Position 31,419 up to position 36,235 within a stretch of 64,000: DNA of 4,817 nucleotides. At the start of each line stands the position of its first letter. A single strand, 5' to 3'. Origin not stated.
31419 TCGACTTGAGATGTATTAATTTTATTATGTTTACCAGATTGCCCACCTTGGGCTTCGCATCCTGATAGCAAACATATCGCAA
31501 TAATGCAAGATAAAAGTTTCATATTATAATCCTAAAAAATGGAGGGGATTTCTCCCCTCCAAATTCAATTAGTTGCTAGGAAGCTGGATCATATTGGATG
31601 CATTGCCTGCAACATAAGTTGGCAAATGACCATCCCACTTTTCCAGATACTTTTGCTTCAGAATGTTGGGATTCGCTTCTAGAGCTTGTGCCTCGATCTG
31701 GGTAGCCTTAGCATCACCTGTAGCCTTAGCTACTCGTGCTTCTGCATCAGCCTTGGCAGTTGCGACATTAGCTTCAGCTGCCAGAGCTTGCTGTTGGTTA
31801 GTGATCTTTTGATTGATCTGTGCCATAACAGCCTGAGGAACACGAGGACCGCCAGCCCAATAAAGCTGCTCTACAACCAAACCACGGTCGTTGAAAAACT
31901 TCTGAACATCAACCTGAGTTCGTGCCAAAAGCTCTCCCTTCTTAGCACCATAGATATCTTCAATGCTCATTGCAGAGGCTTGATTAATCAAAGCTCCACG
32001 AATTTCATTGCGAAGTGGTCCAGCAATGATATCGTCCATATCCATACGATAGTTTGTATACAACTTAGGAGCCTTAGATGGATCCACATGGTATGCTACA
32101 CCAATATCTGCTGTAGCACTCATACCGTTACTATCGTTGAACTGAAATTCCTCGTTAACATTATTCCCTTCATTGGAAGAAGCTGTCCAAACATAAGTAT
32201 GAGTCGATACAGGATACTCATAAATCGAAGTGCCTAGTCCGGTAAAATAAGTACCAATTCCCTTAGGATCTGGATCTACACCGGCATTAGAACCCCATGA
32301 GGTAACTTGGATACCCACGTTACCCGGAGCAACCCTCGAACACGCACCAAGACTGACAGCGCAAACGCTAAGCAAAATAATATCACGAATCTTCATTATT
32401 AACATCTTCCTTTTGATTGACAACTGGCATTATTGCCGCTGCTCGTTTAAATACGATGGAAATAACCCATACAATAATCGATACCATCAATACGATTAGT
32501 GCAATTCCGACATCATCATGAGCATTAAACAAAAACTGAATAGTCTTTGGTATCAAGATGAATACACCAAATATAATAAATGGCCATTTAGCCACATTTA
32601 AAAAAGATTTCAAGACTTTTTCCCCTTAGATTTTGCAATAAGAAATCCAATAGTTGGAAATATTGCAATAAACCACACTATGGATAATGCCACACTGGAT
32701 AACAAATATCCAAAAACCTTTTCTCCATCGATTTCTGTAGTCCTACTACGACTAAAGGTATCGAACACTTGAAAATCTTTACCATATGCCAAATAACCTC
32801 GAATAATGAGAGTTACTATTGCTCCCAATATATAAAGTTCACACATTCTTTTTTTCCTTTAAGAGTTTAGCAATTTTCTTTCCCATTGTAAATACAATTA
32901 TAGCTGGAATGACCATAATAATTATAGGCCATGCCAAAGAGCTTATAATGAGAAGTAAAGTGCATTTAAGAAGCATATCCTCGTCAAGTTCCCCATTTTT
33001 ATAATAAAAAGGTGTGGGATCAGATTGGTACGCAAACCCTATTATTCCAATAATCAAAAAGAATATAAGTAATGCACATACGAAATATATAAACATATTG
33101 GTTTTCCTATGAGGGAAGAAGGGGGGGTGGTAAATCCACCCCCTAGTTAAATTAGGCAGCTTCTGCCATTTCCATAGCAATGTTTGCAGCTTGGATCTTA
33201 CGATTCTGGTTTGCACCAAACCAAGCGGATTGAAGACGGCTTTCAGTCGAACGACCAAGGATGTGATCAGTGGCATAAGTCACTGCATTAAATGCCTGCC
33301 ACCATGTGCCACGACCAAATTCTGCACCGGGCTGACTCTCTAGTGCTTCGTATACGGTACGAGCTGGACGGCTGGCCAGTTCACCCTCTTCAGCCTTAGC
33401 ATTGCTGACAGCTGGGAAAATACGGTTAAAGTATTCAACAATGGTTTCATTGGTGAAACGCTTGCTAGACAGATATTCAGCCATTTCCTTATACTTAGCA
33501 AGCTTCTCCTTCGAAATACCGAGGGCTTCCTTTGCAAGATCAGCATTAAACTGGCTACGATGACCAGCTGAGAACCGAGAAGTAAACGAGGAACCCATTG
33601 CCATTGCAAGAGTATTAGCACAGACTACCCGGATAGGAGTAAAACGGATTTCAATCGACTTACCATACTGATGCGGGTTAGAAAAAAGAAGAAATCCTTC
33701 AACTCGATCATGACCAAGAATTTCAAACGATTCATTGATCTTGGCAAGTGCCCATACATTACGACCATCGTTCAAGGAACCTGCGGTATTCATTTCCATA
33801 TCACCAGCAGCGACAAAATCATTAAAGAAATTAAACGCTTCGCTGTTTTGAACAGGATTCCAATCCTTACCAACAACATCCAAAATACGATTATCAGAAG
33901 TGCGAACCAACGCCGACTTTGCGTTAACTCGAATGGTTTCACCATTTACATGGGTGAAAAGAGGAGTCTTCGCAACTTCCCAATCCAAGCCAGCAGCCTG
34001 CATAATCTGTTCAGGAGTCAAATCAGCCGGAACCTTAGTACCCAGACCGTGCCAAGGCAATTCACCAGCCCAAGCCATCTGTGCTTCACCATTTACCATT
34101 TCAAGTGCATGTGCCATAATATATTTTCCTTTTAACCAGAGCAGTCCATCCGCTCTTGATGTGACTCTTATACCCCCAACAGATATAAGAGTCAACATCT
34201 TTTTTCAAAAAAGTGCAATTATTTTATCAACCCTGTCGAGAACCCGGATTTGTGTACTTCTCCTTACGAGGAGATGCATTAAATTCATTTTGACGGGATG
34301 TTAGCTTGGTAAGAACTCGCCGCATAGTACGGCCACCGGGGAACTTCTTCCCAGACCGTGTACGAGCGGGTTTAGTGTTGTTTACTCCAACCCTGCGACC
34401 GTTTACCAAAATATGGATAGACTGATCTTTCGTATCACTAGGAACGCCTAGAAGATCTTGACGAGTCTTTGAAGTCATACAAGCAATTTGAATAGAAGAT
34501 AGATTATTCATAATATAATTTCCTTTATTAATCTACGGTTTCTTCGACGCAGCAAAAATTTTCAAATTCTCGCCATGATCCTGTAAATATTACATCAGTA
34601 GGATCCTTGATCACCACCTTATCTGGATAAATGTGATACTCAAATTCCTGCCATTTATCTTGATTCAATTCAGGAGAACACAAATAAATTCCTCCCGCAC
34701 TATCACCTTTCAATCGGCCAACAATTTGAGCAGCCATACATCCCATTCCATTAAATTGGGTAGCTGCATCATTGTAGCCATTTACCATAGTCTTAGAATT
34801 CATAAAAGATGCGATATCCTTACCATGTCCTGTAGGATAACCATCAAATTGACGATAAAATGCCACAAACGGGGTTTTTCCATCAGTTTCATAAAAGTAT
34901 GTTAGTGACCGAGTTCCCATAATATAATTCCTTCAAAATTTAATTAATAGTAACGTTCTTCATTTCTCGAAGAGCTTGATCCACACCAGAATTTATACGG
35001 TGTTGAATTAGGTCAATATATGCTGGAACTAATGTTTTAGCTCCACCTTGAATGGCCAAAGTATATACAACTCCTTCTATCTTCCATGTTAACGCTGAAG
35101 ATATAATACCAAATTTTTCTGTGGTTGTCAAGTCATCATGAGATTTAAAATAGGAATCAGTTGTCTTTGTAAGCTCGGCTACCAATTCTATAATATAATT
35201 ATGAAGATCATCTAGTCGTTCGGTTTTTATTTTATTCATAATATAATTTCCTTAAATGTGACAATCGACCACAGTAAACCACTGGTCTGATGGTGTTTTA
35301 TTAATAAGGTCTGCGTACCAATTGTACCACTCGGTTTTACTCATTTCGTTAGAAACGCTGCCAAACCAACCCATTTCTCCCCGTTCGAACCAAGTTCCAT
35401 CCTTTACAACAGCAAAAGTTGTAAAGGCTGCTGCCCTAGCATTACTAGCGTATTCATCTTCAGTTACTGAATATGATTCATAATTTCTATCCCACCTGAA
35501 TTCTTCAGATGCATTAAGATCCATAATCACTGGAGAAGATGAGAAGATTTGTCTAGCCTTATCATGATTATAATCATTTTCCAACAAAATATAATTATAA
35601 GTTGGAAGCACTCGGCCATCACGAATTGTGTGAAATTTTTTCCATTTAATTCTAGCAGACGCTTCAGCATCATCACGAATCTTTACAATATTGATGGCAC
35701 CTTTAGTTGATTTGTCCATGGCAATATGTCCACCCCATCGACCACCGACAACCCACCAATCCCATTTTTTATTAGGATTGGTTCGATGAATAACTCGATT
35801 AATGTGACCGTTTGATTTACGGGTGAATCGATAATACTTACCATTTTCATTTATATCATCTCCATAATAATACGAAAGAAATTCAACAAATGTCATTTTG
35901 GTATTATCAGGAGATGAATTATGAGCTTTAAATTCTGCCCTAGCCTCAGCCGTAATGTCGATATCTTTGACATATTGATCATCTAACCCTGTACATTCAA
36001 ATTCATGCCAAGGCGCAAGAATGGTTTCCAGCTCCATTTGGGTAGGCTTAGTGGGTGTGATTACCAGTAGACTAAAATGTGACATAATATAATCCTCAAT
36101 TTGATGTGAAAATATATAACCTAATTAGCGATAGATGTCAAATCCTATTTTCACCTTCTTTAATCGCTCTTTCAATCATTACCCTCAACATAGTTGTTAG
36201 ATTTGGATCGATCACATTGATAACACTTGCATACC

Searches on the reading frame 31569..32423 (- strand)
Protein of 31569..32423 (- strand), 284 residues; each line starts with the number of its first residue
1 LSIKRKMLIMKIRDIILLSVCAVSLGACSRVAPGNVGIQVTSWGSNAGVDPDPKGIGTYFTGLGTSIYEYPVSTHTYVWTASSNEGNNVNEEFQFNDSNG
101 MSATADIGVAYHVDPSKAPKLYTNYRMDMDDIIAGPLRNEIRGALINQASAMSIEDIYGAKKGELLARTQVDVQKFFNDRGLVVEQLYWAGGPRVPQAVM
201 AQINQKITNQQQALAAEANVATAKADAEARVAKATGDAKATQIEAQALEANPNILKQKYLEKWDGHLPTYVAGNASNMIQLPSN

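Call 13: search_protein_families(library=pfam, proteins=[window:31569-32423:-], max_evalue=0.01)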
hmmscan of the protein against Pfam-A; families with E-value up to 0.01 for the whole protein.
window:31569-32423:- (284 aa): 1 family
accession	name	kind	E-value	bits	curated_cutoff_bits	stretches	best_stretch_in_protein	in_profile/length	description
PF01145.31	Band_7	-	6.3e-21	75.7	23.6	1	30-227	2-176/176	SPFH domain / Band 7 family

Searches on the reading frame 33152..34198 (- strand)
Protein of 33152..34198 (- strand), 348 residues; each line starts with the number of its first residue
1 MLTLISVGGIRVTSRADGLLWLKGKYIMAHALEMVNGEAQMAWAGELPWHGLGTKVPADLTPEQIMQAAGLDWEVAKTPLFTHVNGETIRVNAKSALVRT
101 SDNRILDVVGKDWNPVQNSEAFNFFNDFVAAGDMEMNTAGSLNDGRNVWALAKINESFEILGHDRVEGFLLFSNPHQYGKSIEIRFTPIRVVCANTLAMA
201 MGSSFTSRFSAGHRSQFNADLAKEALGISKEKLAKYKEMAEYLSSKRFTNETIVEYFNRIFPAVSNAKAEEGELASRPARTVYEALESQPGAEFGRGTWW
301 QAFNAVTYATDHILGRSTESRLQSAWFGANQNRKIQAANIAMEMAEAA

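Call 8: search_protein_families(library=phrogs, proteins=[window:33152-34198:-], max_evalue=0.00001)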
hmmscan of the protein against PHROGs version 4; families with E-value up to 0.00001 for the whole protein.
window:33152-34198:- (348 aa): 1 family
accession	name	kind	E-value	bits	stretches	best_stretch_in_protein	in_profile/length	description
phrog_1221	-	unknown function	4.5e-74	250.6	1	25-335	13-329/355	-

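Call 13: search_protein_families(library=pfam, proteins=[window:33152-34198:-], max_evalue=0.01)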
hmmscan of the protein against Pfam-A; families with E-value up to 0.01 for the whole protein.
window:33152-34198:- (348 aa): 1 family
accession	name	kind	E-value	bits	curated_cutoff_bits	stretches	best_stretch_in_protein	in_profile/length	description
PF06067.16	DUF932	-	2.9e-44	152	23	1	106-326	2-227/227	Domain of unknown function (DUF932)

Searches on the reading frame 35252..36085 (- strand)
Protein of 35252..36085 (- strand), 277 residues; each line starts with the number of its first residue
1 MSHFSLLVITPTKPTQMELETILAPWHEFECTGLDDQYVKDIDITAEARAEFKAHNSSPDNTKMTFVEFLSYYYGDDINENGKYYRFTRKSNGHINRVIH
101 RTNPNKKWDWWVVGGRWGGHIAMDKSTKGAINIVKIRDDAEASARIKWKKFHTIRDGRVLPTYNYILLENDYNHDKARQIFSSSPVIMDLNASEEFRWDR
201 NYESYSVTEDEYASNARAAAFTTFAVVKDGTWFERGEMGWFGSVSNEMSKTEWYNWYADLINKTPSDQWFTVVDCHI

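Call 13: search_protein_families(library=pfam, proteins=[window:35252-36085:-], max_evalue=0.01)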
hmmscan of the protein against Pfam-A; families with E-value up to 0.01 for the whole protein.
window:35252-36085:- (277 aa): 0 families

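Call 69: search_protein_families(library=phrogs, proteins=[window:35252-36085:-], max_evalue=0.001)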
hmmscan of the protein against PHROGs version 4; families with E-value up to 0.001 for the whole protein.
window:35252-36085:- (277 aa): 1 family
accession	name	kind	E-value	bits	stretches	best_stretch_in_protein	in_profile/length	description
phrog_10079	-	unknown function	3.6e-69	234.8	2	61-277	107-344/344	-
